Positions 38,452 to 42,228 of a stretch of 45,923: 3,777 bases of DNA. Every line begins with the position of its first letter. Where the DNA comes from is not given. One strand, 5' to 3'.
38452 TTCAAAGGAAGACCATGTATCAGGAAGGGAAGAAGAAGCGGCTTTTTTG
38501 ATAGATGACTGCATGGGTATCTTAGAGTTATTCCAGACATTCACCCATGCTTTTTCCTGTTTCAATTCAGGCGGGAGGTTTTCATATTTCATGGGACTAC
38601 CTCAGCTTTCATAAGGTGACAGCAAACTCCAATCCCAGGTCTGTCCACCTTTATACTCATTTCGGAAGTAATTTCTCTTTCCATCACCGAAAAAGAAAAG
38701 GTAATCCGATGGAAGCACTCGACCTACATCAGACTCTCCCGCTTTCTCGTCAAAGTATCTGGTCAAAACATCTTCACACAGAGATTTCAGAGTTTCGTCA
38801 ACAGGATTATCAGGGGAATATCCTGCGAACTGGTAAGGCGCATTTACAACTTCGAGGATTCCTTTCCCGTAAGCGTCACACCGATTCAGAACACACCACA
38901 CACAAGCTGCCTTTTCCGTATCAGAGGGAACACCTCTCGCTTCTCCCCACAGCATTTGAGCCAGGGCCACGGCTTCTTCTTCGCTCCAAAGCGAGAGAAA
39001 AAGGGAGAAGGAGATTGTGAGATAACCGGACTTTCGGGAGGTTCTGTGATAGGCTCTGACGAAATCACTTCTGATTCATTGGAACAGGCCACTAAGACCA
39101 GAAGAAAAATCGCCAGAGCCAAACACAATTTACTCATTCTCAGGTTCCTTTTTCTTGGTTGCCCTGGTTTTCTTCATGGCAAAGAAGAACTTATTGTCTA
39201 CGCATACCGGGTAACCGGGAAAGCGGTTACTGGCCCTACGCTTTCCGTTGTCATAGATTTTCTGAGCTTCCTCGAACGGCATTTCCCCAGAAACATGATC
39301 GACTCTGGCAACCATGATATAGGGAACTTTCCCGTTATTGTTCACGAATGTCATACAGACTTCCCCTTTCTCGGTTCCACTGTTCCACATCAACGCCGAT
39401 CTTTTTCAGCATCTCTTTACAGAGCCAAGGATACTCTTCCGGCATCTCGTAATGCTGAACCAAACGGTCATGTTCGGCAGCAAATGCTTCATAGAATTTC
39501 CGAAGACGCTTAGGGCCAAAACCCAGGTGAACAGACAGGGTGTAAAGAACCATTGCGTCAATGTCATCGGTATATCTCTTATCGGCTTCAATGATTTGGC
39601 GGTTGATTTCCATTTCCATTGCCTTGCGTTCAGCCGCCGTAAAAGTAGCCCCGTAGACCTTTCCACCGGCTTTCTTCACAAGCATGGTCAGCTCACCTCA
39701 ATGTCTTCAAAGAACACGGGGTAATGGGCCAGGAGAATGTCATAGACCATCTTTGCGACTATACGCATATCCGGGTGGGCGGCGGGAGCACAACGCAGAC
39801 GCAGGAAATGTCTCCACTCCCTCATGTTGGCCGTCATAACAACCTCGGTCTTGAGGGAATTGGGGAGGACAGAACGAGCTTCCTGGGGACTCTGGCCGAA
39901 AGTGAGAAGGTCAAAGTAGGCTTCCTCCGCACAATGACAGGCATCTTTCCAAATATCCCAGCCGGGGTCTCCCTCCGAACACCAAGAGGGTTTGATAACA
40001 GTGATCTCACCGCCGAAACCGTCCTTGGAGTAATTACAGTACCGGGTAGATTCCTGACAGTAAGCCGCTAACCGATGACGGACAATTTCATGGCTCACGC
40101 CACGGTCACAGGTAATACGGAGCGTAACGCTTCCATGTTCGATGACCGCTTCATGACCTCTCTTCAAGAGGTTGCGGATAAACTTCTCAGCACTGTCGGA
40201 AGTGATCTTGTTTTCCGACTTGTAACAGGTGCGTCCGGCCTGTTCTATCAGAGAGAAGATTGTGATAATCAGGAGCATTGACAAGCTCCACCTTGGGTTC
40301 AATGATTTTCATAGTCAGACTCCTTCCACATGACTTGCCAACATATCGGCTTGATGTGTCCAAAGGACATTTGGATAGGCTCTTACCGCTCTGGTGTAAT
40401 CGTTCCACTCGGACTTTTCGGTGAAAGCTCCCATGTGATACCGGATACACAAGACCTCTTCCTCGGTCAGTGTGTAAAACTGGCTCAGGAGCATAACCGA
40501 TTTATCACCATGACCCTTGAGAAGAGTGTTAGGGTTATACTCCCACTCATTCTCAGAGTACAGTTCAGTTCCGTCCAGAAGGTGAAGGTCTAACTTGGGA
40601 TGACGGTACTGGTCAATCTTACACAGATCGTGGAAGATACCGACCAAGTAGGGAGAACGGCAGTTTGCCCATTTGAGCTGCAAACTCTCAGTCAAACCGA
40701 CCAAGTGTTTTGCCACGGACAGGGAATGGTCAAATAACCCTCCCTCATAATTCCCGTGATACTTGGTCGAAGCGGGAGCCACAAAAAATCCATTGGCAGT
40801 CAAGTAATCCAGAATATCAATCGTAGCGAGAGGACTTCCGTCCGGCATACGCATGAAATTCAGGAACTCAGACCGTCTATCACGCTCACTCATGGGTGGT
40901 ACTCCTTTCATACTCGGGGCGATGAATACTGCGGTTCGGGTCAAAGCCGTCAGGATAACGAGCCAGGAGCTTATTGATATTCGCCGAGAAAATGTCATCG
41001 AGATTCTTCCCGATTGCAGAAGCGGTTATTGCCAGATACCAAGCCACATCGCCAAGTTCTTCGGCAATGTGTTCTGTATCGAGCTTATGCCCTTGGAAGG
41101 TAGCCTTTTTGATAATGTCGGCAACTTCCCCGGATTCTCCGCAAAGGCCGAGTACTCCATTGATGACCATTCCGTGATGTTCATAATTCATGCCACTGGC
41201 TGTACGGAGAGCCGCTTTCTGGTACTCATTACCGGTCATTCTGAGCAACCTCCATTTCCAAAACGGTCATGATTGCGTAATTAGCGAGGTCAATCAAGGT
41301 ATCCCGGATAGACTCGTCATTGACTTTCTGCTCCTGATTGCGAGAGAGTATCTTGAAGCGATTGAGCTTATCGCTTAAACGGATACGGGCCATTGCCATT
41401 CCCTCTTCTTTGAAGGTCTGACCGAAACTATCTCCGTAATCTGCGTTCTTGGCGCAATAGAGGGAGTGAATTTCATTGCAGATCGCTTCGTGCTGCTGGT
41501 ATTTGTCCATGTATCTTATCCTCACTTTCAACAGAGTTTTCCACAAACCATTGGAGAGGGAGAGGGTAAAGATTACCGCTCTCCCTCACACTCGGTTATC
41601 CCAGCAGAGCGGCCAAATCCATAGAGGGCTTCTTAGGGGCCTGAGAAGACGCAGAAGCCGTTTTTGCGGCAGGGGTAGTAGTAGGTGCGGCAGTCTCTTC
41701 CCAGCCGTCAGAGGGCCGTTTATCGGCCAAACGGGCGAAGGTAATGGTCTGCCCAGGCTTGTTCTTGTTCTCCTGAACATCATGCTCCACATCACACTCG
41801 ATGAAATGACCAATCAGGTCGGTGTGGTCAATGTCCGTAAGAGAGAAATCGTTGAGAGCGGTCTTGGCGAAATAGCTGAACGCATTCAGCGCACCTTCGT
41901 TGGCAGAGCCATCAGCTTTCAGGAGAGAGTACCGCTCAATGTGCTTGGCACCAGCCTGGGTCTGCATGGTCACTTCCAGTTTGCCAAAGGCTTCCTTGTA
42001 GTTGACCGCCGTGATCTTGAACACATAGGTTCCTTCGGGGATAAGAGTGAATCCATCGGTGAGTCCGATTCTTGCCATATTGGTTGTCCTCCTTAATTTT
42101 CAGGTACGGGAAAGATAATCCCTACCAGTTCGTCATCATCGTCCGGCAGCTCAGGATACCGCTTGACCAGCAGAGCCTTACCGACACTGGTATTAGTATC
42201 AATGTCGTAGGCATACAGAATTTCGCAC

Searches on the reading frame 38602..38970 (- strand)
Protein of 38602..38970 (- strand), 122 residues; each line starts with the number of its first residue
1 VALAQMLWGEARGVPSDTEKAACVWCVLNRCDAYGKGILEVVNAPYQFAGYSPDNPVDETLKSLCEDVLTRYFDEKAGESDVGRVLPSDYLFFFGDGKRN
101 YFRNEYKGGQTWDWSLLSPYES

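Call 21: search_protein_families(library=pfam, proteins=[window:38602-38970:-], max_evalue=0.01)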
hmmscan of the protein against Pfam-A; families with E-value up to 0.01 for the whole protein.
window:38602-38970:- (122 aa): 0 families

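Call 24: search_protein_families(library=phrogs, proteins=[window:38602-38970:-], max_evalue=0.001)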
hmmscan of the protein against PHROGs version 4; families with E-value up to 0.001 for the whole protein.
window:38602-38970:- (122 aa): 1 family
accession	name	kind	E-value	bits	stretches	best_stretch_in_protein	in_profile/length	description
phrog_30550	-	unknown function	1.8e-56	192.2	1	2-122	91-215/220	-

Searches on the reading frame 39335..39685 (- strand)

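Call 21: search_protein_families(library=pfam, proteins=[window:39335-39685:-], max_evalue=0.01)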
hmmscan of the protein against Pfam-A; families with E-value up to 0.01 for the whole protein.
window:39335-39685:- (116 aa): 0 families

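Call 24: search_protein_families(library=phrogs, proteins=[window:39335-39685:-], max_evalue=0.001)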
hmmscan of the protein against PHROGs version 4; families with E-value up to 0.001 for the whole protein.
window:39335-39685:- (116 aa): 1 family
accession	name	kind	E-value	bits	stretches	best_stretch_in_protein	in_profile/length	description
phrog_17690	-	unknown function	1.6e-05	25.9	1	25-97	49-118/127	-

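Call 55: search_protein_families(library=pfam, proteins=[window:39335-39685:-], max_evalue=1)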
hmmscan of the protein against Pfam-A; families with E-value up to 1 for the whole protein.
window:39335-39685:- (116 aa): 1 family
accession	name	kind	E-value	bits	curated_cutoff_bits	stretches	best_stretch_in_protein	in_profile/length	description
PF09111.16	SLIDE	-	0.1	13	24.8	1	19-56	32-68/116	SLIDE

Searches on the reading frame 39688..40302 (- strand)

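Call 21: search_protein_families(library=pfam, proteins=[window:39688-40302:-], max_evalue=0.01)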
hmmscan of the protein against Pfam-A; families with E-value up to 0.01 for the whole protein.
window:39688-40302:- (204 aa): 1 family
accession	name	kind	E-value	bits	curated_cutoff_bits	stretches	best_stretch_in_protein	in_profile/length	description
PF02511.20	Thy1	-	2.5e-49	168.1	24.8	1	17-195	11-190/191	Thymidylate synthase complementing protein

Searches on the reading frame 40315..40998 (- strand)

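Call 21: search_protein_families(library=pfam, proteins=[window:40315-40998:-], max_evalue=0.01)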
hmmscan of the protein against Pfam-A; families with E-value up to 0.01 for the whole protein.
window:40315-40998:- (227 aa): 2 families
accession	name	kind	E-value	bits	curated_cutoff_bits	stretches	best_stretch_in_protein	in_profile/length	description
PF01966.28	HD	-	0.0009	20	22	1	89-192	2-89/116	HD domain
PF07514.17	TraI_2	-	0.0084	15.5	23.9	0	74-99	52-77/324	Putative helicase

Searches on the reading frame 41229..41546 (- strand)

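Call 21: search_protein_families(library=pfam, proteins=[window:41229-41546:-], max_evalue=0.01)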
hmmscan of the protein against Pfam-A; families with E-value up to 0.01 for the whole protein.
window:41229-41546:- (105 aa): 1 family
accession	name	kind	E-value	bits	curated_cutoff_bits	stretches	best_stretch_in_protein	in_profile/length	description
PF07659.16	DUF1599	-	4.8e-13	49.7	25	1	33-98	1-61/61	Nucleotide modification associated domain 1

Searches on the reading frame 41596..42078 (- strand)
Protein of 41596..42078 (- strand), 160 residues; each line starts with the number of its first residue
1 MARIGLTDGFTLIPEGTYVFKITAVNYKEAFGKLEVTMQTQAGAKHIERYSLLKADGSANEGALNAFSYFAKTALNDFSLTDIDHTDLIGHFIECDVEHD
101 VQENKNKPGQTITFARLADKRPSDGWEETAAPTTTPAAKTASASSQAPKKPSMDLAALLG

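Call 21: search_protein_families(library=pfam, proteins=[window:41596-42078:-], max_evalue=0.01)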
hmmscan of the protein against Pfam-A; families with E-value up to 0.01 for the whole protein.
window:41596-42078:- (160 aa): 0 families

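Call 24: search_protein_families(library=phrogs, proteins=[window:41596-42078:-], max_evalue=0.001)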
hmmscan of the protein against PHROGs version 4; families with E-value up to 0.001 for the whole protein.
window:41596-42078:- (160 aa): 1 family
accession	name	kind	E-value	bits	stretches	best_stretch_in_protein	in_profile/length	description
phrog_378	-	DNA, RNA and nucleotide metabolism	0.00064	21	1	9-115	15-133/163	single strand DNA binding protein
